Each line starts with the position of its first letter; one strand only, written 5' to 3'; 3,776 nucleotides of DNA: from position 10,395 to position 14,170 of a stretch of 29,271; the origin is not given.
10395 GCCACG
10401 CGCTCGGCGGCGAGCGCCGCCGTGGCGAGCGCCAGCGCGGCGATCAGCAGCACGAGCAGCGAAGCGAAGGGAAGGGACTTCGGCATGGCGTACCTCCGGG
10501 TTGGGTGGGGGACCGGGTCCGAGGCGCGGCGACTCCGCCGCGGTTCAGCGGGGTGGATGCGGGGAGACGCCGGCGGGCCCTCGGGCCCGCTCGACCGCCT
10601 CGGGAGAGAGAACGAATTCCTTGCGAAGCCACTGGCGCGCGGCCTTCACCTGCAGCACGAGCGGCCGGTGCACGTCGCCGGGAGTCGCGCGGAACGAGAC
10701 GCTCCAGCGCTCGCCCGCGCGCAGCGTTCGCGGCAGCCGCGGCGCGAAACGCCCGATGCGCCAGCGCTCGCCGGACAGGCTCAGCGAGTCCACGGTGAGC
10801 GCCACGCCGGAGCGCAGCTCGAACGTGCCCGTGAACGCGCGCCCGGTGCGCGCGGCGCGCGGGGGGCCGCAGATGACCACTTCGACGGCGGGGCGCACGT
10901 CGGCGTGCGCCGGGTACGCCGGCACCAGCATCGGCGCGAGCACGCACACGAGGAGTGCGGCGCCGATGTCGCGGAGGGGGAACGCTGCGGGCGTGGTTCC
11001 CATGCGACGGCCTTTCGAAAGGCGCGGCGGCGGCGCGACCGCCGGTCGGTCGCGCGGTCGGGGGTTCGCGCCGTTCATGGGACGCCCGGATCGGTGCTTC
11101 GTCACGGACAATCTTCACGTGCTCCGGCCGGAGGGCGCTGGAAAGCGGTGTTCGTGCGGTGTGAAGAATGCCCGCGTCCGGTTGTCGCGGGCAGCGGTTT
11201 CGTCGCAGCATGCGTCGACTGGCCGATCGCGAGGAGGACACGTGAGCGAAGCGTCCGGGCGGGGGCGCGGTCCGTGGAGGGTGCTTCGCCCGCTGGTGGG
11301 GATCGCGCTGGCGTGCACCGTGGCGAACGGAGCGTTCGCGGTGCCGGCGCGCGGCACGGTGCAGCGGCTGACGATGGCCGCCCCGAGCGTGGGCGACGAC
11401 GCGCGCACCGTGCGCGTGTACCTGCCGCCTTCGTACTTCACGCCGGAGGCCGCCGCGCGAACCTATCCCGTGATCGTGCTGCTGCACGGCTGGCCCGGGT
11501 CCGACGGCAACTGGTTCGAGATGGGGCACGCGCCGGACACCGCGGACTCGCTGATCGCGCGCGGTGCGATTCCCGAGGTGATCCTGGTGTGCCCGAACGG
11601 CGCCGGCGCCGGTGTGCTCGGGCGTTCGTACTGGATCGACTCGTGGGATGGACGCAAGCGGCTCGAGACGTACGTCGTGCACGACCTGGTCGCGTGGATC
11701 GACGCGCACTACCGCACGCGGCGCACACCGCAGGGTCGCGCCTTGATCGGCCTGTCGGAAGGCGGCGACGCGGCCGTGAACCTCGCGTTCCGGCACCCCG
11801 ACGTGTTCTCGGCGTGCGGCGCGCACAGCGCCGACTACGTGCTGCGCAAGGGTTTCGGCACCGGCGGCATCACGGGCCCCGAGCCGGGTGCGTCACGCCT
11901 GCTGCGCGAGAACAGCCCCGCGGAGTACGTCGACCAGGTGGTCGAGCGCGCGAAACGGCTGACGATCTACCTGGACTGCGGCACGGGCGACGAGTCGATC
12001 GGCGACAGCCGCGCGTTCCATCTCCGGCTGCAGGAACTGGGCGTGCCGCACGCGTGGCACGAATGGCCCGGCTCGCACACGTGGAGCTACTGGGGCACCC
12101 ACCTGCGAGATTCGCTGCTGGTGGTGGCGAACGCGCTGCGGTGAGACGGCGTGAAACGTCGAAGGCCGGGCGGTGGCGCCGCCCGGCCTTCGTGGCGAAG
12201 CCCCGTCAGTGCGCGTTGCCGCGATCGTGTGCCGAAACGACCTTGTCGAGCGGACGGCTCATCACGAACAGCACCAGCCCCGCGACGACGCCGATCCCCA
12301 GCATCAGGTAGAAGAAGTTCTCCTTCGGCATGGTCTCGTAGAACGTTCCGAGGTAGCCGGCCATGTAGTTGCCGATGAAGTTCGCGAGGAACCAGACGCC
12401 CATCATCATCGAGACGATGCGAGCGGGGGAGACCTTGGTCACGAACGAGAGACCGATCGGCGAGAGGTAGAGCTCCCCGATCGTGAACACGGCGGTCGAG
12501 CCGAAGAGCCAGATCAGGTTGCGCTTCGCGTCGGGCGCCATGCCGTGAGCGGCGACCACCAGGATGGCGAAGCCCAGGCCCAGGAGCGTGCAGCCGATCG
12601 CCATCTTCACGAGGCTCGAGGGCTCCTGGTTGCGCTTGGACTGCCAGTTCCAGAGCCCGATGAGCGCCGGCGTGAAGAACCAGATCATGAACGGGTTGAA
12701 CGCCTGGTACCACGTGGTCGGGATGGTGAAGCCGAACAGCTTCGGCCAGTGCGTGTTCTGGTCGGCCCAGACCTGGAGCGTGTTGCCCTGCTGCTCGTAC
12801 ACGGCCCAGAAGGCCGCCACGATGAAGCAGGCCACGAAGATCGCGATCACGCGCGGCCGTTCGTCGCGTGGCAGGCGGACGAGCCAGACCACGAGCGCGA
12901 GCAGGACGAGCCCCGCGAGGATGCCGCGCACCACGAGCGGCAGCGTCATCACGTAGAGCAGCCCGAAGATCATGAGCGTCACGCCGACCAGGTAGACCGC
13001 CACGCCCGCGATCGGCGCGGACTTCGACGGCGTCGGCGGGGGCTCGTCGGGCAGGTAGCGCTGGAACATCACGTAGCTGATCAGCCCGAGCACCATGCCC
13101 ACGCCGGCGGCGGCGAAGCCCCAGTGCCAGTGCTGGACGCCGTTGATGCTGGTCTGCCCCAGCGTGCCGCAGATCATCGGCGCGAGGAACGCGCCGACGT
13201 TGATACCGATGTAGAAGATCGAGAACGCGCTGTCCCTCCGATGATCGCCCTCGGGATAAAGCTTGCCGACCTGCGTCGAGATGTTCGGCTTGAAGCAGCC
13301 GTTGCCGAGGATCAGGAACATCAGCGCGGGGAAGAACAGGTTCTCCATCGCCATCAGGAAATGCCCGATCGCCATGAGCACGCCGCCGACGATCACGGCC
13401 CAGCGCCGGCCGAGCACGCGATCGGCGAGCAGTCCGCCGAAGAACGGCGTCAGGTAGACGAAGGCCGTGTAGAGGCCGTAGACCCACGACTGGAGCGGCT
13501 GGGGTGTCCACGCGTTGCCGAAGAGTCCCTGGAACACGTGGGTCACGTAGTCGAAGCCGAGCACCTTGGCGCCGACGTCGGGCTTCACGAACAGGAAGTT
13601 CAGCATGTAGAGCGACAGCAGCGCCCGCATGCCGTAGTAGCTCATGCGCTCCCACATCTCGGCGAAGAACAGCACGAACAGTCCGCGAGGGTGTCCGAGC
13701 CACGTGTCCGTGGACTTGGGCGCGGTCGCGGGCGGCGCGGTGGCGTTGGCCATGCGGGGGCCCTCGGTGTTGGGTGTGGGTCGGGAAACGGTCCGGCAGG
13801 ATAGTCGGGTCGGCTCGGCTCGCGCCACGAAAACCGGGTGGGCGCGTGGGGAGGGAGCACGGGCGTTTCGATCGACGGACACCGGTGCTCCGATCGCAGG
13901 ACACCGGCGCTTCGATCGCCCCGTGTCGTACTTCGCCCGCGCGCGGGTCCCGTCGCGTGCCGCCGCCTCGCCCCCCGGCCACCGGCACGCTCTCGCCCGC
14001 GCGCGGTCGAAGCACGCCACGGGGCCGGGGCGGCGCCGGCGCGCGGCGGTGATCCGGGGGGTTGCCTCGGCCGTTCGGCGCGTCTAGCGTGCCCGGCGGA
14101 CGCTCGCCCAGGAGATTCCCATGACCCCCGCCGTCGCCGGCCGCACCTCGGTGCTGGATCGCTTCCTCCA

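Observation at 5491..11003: Three-gene secreted module: standalone paralog of the protease N-terminal domain, a helical periplasmic protein, and a giant T9SS-tagged metalloprotease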

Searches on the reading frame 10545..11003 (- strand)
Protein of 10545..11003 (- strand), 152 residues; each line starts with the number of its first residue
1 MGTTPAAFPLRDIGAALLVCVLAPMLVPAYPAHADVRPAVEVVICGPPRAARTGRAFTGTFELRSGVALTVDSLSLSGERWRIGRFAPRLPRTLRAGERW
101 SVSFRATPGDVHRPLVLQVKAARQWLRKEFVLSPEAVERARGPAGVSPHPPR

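Call 4: search_protein_families(library=pfam, proteins=[window:10545-11003:-], max_evalue=1)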
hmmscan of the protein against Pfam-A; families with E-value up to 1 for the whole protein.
window:10545-11003:- (152 aa): 0 families

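Call 5: search_protein_families(library=ncbifam, proteins=[window:10545-11003:-], max_evalue=1)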
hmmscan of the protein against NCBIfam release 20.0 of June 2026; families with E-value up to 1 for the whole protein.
window:10545-11003:- (152 aa): 0 families

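Call 8: find_homologous_proteins(query=window:10545-11003:-, max_evalue=0.001)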
Query window:10545-11003:- (152 aa): 2 proteins with E <= 0.001 among 145 candidates.
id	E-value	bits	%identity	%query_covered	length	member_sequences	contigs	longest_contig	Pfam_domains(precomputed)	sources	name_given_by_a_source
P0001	1.3e-93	329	100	100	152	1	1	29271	-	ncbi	-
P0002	3.1e-75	269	84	100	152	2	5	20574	-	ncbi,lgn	-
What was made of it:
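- Tried and rejected: Word-indexed homolog search with A. It found only one close relative and missed all distant A orthologs (call 8).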

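Call 11: find_encoding_contigs(protein=P0002, flank=10000, max_places=6)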
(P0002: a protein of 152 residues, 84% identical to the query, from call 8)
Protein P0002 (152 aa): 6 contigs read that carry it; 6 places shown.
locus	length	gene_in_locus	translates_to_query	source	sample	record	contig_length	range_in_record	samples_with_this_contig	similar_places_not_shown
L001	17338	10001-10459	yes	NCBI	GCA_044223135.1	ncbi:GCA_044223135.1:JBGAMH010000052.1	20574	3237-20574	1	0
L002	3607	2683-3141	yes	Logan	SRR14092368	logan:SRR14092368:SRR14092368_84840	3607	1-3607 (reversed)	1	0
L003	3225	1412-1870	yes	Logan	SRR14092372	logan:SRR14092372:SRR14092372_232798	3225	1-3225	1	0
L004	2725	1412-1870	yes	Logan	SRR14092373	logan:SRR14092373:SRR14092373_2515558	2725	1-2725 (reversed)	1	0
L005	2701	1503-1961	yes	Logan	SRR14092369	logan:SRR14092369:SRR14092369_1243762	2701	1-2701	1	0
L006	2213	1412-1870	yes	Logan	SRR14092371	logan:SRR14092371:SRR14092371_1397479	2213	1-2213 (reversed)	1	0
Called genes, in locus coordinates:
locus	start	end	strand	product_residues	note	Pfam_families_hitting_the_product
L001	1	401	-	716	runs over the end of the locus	PF22842:Pel9A-like_beta_helix (weak), PF13860:FlgD_ig (weak)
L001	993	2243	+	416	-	-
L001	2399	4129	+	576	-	PF13088:BNR_2 (faint), PF02012:BNR (faint), PF13860:FlgD_ig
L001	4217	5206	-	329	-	-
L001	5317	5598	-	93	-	-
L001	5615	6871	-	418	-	PF01546:Peptidase_M20, PF07687:M20_dimer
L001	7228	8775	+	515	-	PF07690:MFS_1, PF00854:PTR2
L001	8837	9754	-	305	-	PF00756:Esterase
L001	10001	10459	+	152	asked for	-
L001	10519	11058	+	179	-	-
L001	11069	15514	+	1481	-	PF07705:CARDB (faint), PF13860:FlgD_ig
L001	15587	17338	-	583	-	?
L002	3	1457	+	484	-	?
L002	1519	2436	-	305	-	PF00756:Esterase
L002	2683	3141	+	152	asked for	-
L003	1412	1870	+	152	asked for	-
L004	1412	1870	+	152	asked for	-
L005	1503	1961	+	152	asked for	-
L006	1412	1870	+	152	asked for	-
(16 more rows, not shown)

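Call 87: search_protein_families(library=pfam, alignment_id=A6, max_evalue=1)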
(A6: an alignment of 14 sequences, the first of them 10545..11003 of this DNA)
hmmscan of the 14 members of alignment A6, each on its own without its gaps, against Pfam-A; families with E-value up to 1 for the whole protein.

A. member 1, window:10545-11003:- (152 aa): 0 families

B. families by the number of members that match (of 14 scanned): 3 families
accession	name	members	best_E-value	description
PF02581.23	TMP-TENI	1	0.071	Thiamine monophosphate synthase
PF20960.2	Bag6_BAGS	1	0.11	Bag6, BAG-similar domain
PF20432.4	Xre-like-HTH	1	0.13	Antitoxin Xre-like helix-turn-helix domain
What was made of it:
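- On CARDB / DUF11 (for the N-domain and A): None of 14 N-domain or A sequences hits at E<=1 (call 87).
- It gives no Pfam hit (call 87).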

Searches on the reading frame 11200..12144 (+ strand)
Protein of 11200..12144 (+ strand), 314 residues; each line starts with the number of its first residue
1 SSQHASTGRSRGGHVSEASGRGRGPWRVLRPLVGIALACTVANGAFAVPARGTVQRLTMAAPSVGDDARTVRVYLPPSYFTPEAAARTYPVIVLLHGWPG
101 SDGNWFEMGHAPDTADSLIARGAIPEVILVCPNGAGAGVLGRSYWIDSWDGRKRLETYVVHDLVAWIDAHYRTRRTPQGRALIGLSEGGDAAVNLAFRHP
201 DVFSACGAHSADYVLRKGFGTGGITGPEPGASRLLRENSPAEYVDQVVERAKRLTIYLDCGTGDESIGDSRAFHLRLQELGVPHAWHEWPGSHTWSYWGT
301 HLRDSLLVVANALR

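Call 62: search_protein_families(library=pfam, proteins=[window:11200-12144:+], max_evalue=0.0001)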
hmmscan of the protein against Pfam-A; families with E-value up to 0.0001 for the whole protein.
window:11200-12144:+ (314 aa): 1 family
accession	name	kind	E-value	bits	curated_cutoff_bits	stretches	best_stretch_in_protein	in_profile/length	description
PF00756.26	Esterase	-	9.4e-32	111.2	22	1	68-305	7-247/251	Putative esterase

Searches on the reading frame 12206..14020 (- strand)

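Call 62: search_protein_families(library=pfam, proteins=[window:12206-14020:-], max_evalue=0.0001)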
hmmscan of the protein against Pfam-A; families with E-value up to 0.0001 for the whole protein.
window:12206-14020:- (604 aa): 2 families
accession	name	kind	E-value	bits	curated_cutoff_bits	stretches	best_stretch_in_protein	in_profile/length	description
PF00854.27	PTR2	-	1.6e-60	205.5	27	1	206-566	1-384/392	POT family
PF07690.21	MFS_1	-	5.9e-27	94.9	33.4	2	174-334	31-183/347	Major Facilitator Superfamily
